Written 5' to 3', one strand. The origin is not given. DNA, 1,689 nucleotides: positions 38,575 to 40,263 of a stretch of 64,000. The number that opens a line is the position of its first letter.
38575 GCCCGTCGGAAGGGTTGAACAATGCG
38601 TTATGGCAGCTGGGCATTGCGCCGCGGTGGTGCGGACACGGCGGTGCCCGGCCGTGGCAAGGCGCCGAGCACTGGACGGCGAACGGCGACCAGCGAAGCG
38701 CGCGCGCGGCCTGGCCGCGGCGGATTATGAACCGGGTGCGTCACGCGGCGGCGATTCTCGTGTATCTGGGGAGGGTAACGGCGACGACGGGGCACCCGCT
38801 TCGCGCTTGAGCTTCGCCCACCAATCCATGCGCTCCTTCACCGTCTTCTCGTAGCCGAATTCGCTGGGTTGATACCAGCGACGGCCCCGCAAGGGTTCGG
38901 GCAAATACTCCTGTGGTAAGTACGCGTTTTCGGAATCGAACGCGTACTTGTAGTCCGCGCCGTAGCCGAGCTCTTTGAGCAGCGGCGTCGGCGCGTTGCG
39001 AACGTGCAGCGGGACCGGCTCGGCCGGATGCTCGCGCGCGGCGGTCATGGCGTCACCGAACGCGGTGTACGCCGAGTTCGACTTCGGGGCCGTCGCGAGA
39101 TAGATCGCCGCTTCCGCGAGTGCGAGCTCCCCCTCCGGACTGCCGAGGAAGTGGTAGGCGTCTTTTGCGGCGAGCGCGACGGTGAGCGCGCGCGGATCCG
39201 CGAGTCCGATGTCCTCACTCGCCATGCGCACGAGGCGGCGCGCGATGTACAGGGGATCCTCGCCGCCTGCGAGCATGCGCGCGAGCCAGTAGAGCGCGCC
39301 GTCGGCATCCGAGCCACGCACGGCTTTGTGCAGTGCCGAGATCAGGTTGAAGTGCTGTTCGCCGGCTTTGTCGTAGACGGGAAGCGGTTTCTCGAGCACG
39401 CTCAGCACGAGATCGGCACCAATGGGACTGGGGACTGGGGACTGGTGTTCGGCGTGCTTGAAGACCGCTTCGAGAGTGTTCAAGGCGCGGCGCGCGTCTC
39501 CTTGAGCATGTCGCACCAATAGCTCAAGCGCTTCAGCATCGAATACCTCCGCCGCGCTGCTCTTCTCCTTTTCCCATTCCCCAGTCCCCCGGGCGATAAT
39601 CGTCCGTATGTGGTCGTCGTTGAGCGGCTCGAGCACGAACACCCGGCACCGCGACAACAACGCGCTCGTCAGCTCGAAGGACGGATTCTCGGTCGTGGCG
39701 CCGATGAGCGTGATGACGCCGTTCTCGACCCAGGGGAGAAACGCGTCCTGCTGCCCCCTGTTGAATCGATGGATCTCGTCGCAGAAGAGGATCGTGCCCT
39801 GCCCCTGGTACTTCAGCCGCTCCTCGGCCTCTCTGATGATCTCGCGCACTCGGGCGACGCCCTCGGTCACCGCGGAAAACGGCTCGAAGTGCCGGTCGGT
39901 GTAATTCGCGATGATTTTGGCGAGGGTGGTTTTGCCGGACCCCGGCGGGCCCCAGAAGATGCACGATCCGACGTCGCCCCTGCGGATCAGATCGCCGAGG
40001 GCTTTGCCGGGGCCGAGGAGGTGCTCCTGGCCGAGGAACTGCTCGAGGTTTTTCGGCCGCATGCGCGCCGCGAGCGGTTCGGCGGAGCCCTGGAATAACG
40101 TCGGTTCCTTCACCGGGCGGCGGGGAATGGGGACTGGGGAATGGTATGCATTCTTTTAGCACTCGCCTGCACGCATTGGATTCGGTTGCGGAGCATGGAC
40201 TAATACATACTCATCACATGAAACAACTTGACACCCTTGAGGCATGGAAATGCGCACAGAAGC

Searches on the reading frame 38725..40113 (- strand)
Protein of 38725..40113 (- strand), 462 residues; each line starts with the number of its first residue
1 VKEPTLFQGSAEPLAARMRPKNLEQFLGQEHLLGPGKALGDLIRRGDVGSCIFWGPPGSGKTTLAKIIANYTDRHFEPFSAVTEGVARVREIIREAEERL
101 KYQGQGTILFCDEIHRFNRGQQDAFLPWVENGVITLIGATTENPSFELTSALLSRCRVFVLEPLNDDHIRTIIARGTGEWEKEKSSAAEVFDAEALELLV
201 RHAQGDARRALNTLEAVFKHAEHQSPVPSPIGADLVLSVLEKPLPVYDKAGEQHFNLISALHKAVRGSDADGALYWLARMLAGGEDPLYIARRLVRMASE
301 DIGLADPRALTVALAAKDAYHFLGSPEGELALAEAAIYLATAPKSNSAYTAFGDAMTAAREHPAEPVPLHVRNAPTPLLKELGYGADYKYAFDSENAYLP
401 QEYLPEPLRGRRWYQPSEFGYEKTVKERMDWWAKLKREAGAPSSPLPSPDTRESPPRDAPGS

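Call 7: search_protein_families(library=pfam, proteins=[window:38725-40113:-], max_evalue=0.01)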
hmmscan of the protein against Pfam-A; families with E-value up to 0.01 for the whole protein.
window:38725-40113:- (462 aa): 14 families
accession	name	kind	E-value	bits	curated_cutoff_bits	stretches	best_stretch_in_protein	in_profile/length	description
PF12002.13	MgsA_C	-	1.2e-67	227.4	27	1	267-432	1-166/167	MgsA AAA+ ATPase C terminal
PF16193.11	AAA_assoc_2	-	2.3e-20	73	34.3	1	191-266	7-81/81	AAA C-terminal domain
PF00004.35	AAA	-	2.6e-15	57.5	21.2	1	52-160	2-127/131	ATPase family associated with various cellular activities (AAA)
PF05496.18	RuvB_N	-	2.7e-11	43.9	27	1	18-137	1-116/159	Holliday junction DNA helicase RuvB P-loop domain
PF07724.20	AAA_2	-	4.9e-05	23.9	27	1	48-135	3-105/166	AAA domain (Cdc48 subfamily)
PF00158.32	Sigma54_activat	-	5e-05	23.5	20.2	0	55-143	29-131/168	Sigma-54 interaction domain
PF13191.12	AAA_16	-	6.9e-05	23.8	32.6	0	42-74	18-50/167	AAA ATPase domain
PF07728.20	AAA_5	-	0.00025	21.5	22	1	52-142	3-103/139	AAA domain (dynein-related subfamily)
PF20720.3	nSTAND3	-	0.00029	21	27.2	1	49-96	18-64/155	Novel STAND NTPase 3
PF13173.12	AAA_14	-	0.0016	18.8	27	1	53-164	7-123/129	AAA domain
PF01078.27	Mg_chelatase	-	0.0021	17.9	20.3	0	51-69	25-43/207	Magnesium chelatase, subunit ChlI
PF13521.12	AAA_28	-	0.0024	18.6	27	1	51-103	2-42/164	AAA domain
PF00931.28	NB-ARC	-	0.0038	17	23.5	1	38-81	8-54/248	NB-ARC domain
PF13401.12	AAA_22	-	0.005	17.6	27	0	49-75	6-32/130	AAA domain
